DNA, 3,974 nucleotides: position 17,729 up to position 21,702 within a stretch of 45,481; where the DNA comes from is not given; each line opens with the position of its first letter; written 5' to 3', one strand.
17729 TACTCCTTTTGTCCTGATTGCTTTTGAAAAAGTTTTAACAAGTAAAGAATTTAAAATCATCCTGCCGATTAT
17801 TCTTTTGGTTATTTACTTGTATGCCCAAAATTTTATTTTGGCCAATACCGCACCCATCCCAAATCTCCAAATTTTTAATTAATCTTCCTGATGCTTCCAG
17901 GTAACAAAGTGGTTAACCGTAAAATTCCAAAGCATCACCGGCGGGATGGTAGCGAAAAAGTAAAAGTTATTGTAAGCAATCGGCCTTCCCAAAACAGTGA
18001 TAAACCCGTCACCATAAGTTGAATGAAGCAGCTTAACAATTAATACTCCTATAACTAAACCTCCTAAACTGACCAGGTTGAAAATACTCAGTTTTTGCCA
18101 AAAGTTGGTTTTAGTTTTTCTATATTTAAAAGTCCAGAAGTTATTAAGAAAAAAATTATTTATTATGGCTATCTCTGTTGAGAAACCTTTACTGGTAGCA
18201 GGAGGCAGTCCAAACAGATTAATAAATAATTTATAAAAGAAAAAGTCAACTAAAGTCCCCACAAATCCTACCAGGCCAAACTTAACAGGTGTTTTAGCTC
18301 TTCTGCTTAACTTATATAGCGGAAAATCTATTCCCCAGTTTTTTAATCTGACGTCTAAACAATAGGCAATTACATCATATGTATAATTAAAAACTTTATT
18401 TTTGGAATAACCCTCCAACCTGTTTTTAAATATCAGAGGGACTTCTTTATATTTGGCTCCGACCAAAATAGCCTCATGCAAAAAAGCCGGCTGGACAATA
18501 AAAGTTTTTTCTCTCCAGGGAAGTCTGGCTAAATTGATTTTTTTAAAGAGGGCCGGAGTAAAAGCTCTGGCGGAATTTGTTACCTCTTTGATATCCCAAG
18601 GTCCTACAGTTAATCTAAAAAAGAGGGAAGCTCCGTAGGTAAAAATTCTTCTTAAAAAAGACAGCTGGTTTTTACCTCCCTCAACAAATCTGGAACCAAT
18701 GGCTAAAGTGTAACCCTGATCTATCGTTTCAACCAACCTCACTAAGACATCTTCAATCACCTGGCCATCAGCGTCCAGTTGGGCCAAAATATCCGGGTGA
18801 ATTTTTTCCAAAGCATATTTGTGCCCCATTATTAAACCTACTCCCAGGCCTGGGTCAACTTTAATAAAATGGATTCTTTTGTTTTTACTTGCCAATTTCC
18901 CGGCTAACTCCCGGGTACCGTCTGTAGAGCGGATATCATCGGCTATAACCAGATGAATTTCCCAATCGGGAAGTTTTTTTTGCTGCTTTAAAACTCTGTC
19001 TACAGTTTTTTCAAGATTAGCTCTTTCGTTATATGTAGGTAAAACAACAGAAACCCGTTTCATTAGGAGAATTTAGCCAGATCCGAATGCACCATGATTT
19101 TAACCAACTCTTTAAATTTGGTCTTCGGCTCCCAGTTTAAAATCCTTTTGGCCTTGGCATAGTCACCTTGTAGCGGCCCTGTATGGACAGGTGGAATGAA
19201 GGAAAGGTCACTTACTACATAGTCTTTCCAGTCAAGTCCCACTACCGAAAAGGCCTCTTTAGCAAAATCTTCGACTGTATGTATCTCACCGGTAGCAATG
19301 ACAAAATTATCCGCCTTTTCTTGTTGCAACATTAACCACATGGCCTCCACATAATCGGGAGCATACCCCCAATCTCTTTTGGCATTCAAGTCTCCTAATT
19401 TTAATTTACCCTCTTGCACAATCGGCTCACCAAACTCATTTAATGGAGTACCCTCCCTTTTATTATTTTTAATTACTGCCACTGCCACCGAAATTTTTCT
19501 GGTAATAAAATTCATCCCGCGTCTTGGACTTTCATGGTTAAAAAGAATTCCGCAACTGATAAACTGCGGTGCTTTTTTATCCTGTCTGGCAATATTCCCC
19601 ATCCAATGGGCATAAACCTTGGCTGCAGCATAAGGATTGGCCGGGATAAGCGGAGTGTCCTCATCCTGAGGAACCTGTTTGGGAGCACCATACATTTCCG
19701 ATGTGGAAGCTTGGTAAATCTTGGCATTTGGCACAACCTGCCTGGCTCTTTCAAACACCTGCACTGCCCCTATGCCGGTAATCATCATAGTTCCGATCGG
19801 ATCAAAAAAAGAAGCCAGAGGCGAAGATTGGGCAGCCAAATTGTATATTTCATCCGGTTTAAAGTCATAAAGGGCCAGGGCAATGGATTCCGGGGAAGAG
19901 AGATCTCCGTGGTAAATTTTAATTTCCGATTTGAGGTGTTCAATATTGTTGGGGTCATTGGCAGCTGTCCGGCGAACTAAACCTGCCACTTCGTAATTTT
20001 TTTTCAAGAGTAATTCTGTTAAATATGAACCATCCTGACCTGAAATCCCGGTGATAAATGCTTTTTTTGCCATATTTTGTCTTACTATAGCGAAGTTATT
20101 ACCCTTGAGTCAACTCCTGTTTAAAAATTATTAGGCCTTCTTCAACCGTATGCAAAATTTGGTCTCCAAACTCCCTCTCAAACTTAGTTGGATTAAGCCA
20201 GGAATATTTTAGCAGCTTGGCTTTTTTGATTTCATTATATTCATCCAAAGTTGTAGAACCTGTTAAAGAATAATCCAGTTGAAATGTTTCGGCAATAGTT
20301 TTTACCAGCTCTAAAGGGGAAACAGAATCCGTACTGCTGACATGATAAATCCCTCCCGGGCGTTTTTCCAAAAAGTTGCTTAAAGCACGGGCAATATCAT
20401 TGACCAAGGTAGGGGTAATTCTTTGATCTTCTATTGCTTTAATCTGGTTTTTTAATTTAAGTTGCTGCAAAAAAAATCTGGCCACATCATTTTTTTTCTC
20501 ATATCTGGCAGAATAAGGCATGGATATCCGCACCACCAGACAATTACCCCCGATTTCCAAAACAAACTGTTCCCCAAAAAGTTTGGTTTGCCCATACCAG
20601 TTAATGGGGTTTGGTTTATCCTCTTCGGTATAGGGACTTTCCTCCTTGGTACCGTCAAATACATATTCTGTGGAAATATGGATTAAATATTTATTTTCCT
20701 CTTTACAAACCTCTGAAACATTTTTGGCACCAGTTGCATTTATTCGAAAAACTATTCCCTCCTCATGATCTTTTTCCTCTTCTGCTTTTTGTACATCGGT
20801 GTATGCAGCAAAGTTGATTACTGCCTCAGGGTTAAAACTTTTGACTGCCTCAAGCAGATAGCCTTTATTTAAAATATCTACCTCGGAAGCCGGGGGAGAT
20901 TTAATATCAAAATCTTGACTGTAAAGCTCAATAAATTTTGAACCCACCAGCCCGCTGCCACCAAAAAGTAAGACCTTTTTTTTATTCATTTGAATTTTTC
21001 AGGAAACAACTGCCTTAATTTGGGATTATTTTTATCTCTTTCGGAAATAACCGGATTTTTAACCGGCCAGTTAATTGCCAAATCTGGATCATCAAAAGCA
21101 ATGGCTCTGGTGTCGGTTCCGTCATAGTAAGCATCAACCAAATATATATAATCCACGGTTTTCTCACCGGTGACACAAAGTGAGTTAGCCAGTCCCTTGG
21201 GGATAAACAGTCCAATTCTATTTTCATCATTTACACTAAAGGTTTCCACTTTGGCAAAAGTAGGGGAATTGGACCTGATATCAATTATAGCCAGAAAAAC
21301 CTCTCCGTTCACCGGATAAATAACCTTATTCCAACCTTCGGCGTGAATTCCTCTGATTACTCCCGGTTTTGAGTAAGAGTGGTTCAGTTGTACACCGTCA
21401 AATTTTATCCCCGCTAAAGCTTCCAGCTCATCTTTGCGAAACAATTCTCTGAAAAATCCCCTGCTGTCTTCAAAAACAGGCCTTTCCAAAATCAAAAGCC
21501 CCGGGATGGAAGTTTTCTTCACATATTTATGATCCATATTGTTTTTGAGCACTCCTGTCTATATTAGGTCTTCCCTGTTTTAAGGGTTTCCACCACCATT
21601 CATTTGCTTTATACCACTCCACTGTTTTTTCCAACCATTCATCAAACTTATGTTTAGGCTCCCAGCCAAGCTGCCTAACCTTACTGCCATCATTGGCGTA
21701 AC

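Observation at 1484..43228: Exceptional density of GT-C-like membrane glycosyltransferases: an extracytoplasmic glycosylation supercluster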

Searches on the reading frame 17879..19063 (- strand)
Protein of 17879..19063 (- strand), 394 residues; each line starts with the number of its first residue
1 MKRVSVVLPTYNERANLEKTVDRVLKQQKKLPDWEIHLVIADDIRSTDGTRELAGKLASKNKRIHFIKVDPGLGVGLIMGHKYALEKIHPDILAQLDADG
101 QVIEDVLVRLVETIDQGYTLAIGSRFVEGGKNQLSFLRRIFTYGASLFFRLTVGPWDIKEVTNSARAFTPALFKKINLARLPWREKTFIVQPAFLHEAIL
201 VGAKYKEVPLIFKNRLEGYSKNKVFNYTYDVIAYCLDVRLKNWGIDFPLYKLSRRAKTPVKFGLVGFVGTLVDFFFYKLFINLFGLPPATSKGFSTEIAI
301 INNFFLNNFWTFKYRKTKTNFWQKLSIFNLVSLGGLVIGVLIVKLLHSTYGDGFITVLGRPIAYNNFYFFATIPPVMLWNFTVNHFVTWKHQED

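Call 6: search_protein_families(library=pfam, proteins=[window:17879-19063:-], max_evalue=0.001)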
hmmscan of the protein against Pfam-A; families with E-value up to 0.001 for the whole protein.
window:17879-19063:- (394 aa): 3 families
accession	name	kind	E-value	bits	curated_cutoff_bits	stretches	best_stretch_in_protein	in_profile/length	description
PF00535.33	Glycos_transf_2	-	2.1e-21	77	23.3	1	5-143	1-132/168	Glycosyl transferase family 2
PF04138.20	GtrA_DPMS_TM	-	6.3e-21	75.2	26.1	1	261-389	1-117/117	GtrA/DPMS, transmembrane domain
PF13641.12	Glyco_tranf_2_3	-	1.5e-05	25.6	27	1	3-142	2-140/230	Glycosyltransferase like family 2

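Call 31: search_protein_families(library=ncbifam, proteins=[window:17879-19063:-], max_evalue=0.00001)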
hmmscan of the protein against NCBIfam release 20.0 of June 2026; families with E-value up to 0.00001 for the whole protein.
window:17879-19063:- (394 aa): 11 families
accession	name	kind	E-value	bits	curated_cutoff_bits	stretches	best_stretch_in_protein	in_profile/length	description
NF050050.1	ProtGlycPglI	equivalog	1.1e-12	48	500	1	2-128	2-122/306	GalNAc(5)-diNAcBac-PP-undecaprenol beta-1,3-glucosyltransferase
NF047588.1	GlcsyltransPgfSStrep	equivalog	4.6e-12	45.8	500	1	3-143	2-139/308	glycosyltransferase PgfS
NF047683.1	TeichurnBiosyTuaG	equivalog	1.2e-11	44.8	400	1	3-113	7-110/252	teichuronic acid biosynthesis protein TuaG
TIGR04182.1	glyco_TIGR04182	equivalog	3.2e-10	39.9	325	1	4-219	2-197/293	S-layer glycoprotein N-glycosyltransferase AglJ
TIGR03937.1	PgaC_IcaA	equivalog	1.8e-09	37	422.3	1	2-116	45-152/407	poly-beta-1,6-N-acetyl-D-glucosamine synthase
NF007986.1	PRK10714.1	equivalog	6e-09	35.4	529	1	2-121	6-122/316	undecaprenyl-phosphate 4-deoxy-4-formamido-L-arabinose transferase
NF038299.1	EPS_HpsN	equivalog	5.3e-07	28.9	425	1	3-112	2-104/317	hormogonium polysaccharide biosynthesis glycosyltransferase HpsN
NF058614.1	PPMAGASynPpgS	equivalog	6.6e-07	29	370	1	4-177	2-166/226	polyprenyl-phospho-N-acetylgalactosaminyl synthase PpgS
NF045692.1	OglycostaseCruG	equivalog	8.2e-07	28.3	600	1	2-118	41-157/386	2'-O-glycosyltransferase CruG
TIGR04283.1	glyco_like_mftF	equivalog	1.1e-06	28.4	182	1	4-119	1-103/221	TIGR04283 family arsenosugar biosynthesis glycosyltransferase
NF041391.1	DPhHxTase_Halo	equivalog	7.2e-06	25.1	375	1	10-216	3-187/213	dolichyl-phosphate hexose transferase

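Call 56: search_solved_structures(query=window:17879-19063:-, max_evalue=0.001, show_alignments=1)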
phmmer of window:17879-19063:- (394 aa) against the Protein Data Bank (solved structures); distinct sequences matched with E-value up to 0.001: 5.
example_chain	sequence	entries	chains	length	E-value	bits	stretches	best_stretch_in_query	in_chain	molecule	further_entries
5mlz_A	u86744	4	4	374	1.8e-29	106.4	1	3-345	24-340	Dolichol monophosphate mannose synthase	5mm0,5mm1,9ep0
9bhc_C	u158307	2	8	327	3.8e-06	29.6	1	2-123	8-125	Undecaprenyl-phosphate 4-deoxy-4-formamido-L-arabinose transferase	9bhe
8vxh_A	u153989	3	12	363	5e-06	29.2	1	2-123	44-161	Undecaprenyl-phosphate 4-deoxy-4-formamido-L-arabinose transferase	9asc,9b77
9hwj_A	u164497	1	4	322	9e-06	28.3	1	2-121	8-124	Undecaprenyl-phosphate 4-deoxy-4-formamido-L-arabinose transferase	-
6h1j_A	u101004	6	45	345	0.00055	22.4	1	1-50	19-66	Probable ss-1,3-N-acetylglucosaminyltransferase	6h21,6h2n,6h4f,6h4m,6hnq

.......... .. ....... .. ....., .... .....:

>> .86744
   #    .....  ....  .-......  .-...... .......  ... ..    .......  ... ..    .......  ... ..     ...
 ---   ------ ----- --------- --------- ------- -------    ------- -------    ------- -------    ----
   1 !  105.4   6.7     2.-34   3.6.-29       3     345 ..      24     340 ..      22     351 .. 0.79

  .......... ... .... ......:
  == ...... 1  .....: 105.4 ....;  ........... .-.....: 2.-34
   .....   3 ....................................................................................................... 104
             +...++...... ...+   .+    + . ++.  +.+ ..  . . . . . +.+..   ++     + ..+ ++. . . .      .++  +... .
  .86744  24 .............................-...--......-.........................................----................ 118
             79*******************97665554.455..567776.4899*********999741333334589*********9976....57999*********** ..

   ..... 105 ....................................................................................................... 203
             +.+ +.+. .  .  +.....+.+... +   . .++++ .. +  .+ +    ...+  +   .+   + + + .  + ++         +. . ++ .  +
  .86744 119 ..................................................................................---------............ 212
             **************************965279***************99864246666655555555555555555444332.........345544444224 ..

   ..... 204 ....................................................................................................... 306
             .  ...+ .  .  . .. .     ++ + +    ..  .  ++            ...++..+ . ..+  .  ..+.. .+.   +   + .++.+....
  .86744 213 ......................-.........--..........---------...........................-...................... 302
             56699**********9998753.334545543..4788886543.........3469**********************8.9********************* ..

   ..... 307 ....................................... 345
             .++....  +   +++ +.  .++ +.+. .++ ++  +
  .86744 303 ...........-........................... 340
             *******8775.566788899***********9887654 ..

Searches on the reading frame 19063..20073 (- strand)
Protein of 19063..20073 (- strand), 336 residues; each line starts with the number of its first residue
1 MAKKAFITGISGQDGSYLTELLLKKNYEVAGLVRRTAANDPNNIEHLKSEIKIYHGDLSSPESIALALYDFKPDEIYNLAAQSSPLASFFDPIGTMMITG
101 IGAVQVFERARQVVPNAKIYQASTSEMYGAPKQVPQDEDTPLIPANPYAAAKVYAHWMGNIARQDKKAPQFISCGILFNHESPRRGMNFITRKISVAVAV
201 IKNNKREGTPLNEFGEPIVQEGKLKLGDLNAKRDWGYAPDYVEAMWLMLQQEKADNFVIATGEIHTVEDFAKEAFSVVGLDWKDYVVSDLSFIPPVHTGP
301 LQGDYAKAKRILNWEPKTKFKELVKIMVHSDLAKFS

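Call 6: search_protein_families(library=pfam, proteins=[window:19063-20073:-], max_evalue=0.001)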
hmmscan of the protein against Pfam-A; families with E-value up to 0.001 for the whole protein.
window:19063-20073:- (336 aa): 3 families
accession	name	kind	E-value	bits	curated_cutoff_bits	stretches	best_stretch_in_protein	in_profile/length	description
PF16363.11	GDP_Man_Dehyd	-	3.7e-98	329.5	27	1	6-327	1-332/332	GDP-mannose 4,6 dehydratase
PF01370.27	Epimerase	-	1.4e-54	185.5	20.9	1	6-259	2-239/240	NAD dependent epimerase/dehydratase family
PF04321.23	RmlD_sub_bind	-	1.1e-05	25.1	27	1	5-153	3-130/287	RmlD substrate binding domain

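Call 31: search_protein_families(library=ncbifam, proteins=[window:19063-20073:-], max_evalue=0.00001)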
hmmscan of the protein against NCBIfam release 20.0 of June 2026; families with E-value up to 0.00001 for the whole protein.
window:19063-20073:- (336 aa): 6 families
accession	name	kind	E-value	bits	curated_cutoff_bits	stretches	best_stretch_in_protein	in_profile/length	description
TIGR01472.1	gmd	equivalog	7.8e-95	317.9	415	1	3-333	1-340/342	GDP-mannose 4,6-dehydratase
TIGR04180.1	EDH_00030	hypoth_equivalog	1.1e-23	83.8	475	1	6-318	2-296/297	NAD-dependent 4,6-dehydratase LegB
TIGR01181.1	dTDP_gluc_dehyt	equivalog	1.1e-17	64.1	365.1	1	5-155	2-158/321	dTDP-glucose 4,6-dehydratase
TIGR02622.1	CDP_4_6_dhtase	equivalog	1.7e-17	63.6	278.45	1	3-153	5-159/352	CDP-glucose 4,6-dehydratase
TIGR01179.1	galE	equivalog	1.5e-13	50.3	262.3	1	6-159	3-156/332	UDP-glucose 4-epimerase GalE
TIGR03466.1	HpnA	hypoth_equivalog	7.7e-08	31.6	367.65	1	4-146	2-136/327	hopanoid-associated sugar epimerase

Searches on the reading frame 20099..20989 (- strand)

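Call 6: search_protein_families(library=pfam, proteins=[window:20099-20989:-], max_evalue=0.001)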
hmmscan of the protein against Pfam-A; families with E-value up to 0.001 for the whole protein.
window:20099-20989:- (296 aa): 6 families
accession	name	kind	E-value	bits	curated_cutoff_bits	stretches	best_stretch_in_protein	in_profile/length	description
PF04321.23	RmlD_sub_bind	-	8.3e-62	209.3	27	1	5-278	2-271/287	RmlD substrate binding domain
PF01370.27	Epimerase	-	4.8e-18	65.9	20.9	1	6-217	1-239/240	NAD dependent epimerase/dehydratase family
PF16363.11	GDP_Man_Dehyd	-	8.8e-12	45.5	27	1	36-242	58-272/332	GDP-mannose 4,6 dehydratase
PF07993.18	NAD_binding_4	-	4e-07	29.9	20.1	1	57-160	92-209/258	Male sterility protein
PF01073.25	3Beta_HSD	-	1.5e-06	27.9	22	1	31-148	48-162/280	3-beta hydroxysteroid dehydrogenase/isomerase family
PF02719.21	Polysacc_synt_2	-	1e-05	25.4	20.2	1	38-144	62-150/293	Polysaccharide biosynthesis protein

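Call 31: search_protein_families(library=ncbifam, proteins=[window:20099-20989:-], max_evalue=0.00001)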
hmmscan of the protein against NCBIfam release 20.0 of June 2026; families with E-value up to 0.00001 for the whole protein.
window:20099-20989:- (296 aa): 6 families
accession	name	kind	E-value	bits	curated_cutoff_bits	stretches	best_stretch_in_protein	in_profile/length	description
TIGR01214.1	rmlD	equivalog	9.6e-62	208.6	224.05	1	5-278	1-271/285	dTDP-4-dehydrorhamnose reductase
NF007440.0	PRK09987.1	equivalog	8.9e-26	90.9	308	1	38-275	39-276/299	dTDP-4-dehydrorhamnose reductase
TIGR01181.1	dTDP_gluc_dehyt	equivalog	1.2e-13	50.8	365.1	1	36-286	56-304/321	dTDP-glucose 4,6-dehydratase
TIGR01179.1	galE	equivalog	1.7e-09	37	262.3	1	36-145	53-158/332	UDP-glucose 4-epimerase GalE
TIGR02197.1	heptose_epim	equivalog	4.5e-08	32.6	274.6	1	38-285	48-305/316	ADP-glyceromanno-heptose 6-epimerase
TIGR01746.1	Thioester-redct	subfamily_domain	4.9e-06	26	213.35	0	83-238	111-282/371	thioester reductase domain-containing protein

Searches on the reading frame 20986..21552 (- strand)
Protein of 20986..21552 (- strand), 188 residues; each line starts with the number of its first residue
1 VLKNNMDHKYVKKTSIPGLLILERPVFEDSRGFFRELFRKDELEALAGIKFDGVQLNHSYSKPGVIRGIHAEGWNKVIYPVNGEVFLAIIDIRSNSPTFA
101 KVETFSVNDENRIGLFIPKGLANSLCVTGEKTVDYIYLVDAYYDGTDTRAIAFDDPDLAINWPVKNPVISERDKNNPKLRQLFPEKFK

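Call 6: search_protein_families(library=pfam, proteins=[window:20986-21552:-], max_evalue=0.001)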
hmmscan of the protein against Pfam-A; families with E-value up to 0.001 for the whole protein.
window:20986-21552:- (188 aa): 1 family
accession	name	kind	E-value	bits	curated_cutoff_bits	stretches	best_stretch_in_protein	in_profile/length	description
PF00908.23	dTDP_sugar_isom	-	4.7e-46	157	27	1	13-180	1-167/168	dTDP-4-dehydrorhamnose 3,5-epimerase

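Call 31: search_protein_families(library=ncbifam, proteins=[window:20986-21552:-], max_evalue=0.00001)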
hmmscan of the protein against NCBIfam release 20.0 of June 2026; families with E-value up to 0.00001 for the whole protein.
window:20986-21552:- (188 aa): 1 family
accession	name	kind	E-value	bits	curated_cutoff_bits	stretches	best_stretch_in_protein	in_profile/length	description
TIGR01221.1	rmlC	equivalog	3.4e-40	137.7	155.75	1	11-181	2-174/176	dTDP-4-dehydrorhamnose 3,5-epimerase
